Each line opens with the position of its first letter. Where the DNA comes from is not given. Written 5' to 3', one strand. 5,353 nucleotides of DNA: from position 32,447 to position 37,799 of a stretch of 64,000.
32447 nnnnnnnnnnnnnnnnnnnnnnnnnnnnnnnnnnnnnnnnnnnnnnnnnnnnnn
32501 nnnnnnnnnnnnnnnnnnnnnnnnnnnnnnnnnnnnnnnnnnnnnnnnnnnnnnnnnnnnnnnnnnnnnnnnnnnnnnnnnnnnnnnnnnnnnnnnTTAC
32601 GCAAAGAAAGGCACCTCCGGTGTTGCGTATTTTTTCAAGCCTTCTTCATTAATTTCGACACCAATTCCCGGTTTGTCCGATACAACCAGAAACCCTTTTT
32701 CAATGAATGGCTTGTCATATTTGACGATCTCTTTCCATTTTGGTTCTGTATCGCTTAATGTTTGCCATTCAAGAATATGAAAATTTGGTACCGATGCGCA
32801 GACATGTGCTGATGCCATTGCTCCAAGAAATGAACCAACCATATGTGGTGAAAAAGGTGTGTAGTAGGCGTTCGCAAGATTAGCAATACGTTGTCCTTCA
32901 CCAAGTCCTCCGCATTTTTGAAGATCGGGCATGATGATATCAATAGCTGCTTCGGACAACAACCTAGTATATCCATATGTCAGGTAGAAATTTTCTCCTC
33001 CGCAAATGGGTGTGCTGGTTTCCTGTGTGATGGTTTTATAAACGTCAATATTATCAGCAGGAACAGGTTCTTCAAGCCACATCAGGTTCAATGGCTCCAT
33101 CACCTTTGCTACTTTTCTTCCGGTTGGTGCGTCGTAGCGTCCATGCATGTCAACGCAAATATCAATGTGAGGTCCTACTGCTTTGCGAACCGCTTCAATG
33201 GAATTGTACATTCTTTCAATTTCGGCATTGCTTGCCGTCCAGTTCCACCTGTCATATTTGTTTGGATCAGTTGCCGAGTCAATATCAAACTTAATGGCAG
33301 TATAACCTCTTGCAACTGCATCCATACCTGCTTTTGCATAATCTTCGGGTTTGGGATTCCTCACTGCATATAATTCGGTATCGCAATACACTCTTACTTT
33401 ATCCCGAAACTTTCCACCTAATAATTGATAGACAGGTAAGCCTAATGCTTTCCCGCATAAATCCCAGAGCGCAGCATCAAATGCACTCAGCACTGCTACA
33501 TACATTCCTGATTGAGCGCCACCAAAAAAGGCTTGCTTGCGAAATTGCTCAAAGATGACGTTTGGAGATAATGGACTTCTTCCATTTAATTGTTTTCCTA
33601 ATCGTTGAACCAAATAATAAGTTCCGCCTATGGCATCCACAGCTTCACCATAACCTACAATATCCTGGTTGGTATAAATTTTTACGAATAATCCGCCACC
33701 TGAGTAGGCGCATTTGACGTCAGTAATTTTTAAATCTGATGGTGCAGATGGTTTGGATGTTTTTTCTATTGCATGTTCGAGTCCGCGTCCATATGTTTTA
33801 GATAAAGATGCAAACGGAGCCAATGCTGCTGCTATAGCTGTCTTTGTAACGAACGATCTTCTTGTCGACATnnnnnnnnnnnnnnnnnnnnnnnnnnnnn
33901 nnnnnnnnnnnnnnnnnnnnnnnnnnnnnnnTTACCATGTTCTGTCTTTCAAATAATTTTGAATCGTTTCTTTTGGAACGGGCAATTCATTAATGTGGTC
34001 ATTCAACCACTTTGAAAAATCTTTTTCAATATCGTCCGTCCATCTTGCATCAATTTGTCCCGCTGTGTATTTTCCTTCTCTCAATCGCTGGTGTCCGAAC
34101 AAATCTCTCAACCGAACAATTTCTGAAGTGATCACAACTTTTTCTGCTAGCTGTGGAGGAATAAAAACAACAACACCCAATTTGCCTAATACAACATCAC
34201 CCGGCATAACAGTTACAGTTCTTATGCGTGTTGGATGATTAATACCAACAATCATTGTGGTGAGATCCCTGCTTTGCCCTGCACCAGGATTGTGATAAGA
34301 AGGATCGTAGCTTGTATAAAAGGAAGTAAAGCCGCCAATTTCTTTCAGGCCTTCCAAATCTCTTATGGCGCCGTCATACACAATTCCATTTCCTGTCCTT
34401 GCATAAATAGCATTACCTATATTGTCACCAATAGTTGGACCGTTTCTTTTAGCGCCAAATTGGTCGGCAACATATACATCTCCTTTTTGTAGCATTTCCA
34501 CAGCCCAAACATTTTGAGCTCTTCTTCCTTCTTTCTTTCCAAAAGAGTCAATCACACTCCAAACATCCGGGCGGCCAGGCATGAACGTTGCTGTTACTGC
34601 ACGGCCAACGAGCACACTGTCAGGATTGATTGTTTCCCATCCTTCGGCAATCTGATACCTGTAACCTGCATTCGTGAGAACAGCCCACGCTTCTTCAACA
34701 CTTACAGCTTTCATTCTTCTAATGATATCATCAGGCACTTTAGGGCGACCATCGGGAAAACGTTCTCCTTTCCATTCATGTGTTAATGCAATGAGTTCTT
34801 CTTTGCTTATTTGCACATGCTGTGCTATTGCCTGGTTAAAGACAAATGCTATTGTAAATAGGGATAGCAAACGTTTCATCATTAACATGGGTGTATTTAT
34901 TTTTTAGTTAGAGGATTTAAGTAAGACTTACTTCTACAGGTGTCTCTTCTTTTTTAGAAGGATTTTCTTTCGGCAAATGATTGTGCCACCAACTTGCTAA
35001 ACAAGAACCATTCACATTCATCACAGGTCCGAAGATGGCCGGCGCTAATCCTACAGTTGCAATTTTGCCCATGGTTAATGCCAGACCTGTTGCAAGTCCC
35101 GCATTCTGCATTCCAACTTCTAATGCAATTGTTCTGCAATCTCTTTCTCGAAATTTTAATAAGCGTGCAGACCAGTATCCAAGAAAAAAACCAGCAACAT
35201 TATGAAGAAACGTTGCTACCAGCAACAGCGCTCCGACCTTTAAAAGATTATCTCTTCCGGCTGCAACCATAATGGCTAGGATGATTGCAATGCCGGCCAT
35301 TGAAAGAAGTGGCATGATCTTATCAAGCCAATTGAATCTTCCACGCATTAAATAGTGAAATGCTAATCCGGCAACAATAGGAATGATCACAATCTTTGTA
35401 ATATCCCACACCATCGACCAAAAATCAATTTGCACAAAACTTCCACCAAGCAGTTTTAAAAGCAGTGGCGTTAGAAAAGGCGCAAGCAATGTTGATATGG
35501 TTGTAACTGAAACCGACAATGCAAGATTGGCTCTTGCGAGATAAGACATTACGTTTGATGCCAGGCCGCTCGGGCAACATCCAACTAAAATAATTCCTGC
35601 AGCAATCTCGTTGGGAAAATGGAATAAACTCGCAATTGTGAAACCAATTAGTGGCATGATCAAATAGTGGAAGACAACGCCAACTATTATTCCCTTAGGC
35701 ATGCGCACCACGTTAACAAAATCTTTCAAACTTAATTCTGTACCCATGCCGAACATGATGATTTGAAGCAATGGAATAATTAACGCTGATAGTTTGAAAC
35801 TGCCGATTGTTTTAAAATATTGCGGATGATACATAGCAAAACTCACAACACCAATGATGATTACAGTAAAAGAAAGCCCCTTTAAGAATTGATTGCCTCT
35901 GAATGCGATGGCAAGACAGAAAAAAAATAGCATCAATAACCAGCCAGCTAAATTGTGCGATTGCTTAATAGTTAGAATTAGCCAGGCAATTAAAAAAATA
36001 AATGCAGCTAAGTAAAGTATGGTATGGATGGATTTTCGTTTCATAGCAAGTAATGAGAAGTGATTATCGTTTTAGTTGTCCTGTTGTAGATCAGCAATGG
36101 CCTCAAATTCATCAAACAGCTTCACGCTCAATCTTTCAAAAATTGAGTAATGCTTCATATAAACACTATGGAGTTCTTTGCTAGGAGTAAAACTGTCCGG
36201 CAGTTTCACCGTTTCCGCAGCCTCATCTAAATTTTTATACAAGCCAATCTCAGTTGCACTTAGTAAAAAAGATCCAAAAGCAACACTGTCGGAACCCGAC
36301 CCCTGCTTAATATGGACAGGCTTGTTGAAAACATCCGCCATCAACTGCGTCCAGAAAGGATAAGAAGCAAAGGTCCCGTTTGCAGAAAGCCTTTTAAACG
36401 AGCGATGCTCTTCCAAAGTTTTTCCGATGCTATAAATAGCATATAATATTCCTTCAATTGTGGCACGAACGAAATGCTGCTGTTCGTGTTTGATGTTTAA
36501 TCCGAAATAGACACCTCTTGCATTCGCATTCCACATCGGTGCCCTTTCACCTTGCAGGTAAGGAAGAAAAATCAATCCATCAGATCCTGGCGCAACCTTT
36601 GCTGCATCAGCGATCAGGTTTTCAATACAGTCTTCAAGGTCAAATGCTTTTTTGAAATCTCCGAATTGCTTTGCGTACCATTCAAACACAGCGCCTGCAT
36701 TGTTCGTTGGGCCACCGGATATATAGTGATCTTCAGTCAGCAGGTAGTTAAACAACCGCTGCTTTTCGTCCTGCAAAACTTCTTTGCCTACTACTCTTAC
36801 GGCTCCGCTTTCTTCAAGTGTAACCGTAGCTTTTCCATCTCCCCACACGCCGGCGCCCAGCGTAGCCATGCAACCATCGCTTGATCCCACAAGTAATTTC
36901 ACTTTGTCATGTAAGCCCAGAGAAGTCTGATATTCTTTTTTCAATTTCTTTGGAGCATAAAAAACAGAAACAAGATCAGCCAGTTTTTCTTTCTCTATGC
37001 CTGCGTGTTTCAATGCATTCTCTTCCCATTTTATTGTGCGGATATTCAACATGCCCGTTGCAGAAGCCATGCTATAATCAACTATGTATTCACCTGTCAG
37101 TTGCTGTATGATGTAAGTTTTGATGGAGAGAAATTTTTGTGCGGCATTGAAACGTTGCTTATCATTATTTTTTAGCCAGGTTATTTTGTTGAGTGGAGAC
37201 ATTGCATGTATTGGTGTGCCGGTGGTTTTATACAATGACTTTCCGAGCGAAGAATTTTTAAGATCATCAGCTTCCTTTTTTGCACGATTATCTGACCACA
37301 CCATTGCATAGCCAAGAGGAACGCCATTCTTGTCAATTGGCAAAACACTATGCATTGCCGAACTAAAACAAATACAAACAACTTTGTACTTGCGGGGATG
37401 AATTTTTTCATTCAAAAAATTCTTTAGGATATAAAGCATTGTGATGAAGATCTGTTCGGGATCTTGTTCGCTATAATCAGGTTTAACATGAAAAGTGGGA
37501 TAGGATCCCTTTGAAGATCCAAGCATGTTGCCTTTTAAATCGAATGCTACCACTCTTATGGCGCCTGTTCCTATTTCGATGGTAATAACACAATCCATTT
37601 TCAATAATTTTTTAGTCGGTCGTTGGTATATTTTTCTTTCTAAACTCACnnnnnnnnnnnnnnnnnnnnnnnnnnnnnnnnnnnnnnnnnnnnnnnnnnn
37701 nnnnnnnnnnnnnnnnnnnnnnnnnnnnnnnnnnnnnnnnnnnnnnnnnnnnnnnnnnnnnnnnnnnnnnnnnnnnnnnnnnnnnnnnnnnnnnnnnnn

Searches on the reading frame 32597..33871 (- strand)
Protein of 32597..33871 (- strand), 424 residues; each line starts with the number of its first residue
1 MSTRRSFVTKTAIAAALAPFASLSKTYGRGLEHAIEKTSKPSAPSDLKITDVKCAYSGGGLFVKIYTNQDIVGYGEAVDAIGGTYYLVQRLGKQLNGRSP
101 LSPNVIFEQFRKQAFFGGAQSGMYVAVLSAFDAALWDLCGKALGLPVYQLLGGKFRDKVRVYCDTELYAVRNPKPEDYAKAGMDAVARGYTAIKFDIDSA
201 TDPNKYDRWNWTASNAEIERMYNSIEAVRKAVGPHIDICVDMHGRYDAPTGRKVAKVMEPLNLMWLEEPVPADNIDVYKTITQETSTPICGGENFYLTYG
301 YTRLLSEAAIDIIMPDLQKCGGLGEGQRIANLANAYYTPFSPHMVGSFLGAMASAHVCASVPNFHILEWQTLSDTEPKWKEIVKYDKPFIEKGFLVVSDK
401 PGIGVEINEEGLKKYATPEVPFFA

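Call 7: search_protein_families(library=pfam, proteins=[window:32597-33871:-])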
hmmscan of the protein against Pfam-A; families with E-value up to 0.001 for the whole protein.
window:32597-33871:- (424 aa): 2 families
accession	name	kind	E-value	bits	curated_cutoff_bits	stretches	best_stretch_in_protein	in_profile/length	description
PF13378.12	MR_MLE_C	-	1.5e-59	201.8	29.4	1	184-410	8-218/219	Enolase C-terminal domain-like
PF02746.21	MR_MLE_N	-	8.1e-09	36.1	22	1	61-152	29-117/117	Mandelate racemase / muconate lactonizing enzyme, N-terminal domain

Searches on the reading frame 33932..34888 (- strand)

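Call 7: search_protein_families(library=pfam, proteins=[window:33932-34888:-])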
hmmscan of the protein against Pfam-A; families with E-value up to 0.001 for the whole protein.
window:33932-34888:- (318 aa): 1 family
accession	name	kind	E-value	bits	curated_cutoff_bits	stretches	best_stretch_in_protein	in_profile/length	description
PF03737.21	RraA-like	-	1.5e-16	61.4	24.5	1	71-241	8-152/152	Aldolase/RraA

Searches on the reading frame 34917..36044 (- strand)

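Call 7: search_protein_families(library=pfam, proteins=[window:34917-36044:-])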
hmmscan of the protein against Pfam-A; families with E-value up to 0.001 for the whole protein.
window:34917-36044:- (375 aa): 2 families
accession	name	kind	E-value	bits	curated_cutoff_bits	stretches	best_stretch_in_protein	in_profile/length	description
PF01758.21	SBF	-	2.5e-43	148.4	24.3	1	91-268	2-189/191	Sodium Bile acid symporter family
PF13593.11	SBF_like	-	2.9e-22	79.8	25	1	59-308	3-262/313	SBF-like CPA transporter family (DUF4137)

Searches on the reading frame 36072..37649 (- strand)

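Call 7: search_protein_families(library=pfam, proteins=[window:36072-37649:-])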
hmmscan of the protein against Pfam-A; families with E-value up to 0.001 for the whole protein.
window:36072-37649:- (525 aa): 2 families
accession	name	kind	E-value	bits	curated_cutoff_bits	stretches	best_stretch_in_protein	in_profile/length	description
PF00370.27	FGGY_N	-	3.7e-56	190.9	28.8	1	21-265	2-245/245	FGGY family of carbohydrate kinases, N-terminal domain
PF02782.22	FGGY_C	-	8.9e-24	84.8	27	1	304-465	33-195/198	FGGY family of carbohydrate kinases, C-terminal domain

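Call 39: search_protein_families(library=ncbifam, proteins=[window:36072-37649:-], max_evalue=0.00001)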
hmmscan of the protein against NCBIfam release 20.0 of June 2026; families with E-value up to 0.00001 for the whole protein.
window:36072-37649:- (525 aa): 12 families
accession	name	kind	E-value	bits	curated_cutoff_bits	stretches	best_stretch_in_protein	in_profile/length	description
TIGR01314.1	gntK_FGGY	equivalog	3.9e-135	451.2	648.55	1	21-522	2-504/505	gluconokinase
TIGR01312.1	XylB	equivalog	3.6e-82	276.4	380.25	1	23-507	2-479/481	xylulokinase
TIGR01311.1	glycerol_kin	equivalog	1.9e-50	171.6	590.35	1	21-493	3-476/496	glycerol kinase GlpK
NF000756.0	PRK00047.1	subfamily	2.8e-46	157.9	498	1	19-493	5-477/502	glycerol kinase GlpK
NF011601.0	PRK15027.1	equivalog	3.7e-40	137.7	912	1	22-511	3-479/484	xylulokinase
NF008187.0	PRK10939.1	equivalog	5.3e-36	124.3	528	1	18-506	3-498/521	autoinducer-2 kinase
TIGR02628.1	fuculo_kin_coli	equivalog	4e-33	115.1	470.9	1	21-482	3-456/465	L-fuculokinase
NF003154.0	PRK04123.1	equivalog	1.7e-28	99.7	428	2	318-512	338-538/554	ribulokinase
TIGR01315.1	5C_CHO_kinase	subfamily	1.3e-24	86.9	408.7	2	21-220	2-209/541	FGGY family pentulose kinase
TIGR01234.1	L-ribulokinase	equivalog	1.1e-17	64.1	583.25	1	22-508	4-527/536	ribulokinase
TIGR02627.1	rhamnulo_kin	equivalog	8.4e-15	54.3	527.95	1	103-228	82-206/454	rhamnulokinase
NF007925.0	PRK10640.1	equivalog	6.3e-12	44.6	639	1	102-225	86-209/489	rhamnulokinase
